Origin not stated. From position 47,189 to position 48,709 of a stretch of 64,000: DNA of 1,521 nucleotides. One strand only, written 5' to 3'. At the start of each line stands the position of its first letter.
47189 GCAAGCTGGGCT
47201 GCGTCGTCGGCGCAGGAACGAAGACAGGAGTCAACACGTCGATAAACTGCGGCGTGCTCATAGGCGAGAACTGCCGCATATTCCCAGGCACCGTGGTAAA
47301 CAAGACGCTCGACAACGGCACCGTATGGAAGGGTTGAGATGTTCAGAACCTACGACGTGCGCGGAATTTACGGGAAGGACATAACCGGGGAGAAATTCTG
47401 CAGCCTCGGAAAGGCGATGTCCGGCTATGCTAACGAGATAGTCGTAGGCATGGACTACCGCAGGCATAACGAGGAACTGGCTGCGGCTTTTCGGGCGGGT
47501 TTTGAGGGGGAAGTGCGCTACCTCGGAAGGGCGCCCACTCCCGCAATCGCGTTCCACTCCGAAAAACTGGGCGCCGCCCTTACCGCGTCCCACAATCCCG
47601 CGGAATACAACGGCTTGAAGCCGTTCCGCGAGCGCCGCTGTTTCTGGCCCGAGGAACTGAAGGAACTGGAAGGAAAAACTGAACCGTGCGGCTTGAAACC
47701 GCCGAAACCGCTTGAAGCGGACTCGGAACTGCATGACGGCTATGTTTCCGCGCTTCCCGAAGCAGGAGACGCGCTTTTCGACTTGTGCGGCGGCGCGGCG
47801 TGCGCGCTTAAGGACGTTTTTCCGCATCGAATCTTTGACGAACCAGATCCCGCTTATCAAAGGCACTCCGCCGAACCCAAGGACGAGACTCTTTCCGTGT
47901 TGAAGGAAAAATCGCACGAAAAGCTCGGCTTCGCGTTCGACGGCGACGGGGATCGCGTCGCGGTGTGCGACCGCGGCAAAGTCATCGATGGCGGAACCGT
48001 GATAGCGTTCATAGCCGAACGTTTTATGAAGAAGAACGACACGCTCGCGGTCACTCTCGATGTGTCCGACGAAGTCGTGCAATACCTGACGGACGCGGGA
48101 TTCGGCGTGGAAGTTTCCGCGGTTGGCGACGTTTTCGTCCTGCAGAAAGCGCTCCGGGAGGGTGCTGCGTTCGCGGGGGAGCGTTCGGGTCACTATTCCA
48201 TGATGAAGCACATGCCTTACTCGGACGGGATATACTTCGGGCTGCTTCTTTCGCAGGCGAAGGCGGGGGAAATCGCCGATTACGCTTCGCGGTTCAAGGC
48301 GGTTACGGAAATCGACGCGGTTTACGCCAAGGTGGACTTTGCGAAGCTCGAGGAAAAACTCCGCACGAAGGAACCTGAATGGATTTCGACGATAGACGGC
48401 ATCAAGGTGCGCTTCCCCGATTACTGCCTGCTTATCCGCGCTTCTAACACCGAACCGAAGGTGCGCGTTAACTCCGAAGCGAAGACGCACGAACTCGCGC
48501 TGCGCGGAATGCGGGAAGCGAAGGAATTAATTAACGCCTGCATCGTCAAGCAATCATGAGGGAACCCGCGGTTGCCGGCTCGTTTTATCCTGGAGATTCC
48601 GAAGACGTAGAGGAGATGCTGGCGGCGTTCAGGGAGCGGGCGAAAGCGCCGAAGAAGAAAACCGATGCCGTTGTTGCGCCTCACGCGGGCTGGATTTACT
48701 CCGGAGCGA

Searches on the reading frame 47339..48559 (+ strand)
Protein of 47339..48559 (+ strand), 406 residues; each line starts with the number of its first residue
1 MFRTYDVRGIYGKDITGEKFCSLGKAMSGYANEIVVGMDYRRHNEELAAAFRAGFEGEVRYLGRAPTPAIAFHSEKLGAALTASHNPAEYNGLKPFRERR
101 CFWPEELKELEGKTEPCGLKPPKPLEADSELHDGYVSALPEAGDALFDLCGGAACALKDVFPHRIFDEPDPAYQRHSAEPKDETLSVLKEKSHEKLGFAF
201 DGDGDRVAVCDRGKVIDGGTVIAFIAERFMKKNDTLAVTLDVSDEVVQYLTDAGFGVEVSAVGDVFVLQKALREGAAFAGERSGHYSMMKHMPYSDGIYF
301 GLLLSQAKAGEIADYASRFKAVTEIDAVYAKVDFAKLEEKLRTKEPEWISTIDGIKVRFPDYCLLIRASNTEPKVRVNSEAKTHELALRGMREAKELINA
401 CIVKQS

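Call 54: search_protein_families(library=pfam, proteins=[window:47339-48559:+], max_evalue=0.00001)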
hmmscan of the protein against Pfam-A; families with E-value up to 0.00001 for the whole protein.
window:47339-48559:+ (406 aa): 4 families
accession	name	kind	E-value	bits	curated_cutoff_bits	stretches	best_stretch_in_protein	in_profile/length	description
PF02878.22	PGM_PMM_I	-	1.2e-18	67.6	22.5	1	2-105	4-121/138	Phosphoglucomutase/phosphomannomutase, alpha/beta/alpha domain I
PF02880.22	PGM_PMM_III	-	5.5e-14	52.7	20.7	1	220-309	4-98/115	Phosphoglucomutase/phosphomannomutase, alpha/beta/alpha domain III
PF00408.26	PGM_PMM_IV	-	2.9e-08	34.1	23.1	1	322-389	12-60/68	Phosphoglucomutase/phosphomannomutase, C-terminal domain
PF02879.22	PGM_PMM_II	-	1.7e-06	28.9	29.3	1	163-212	48-101/103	Phosphoglucomutase/phosphomannomutase, alpha/beta/alpha domain II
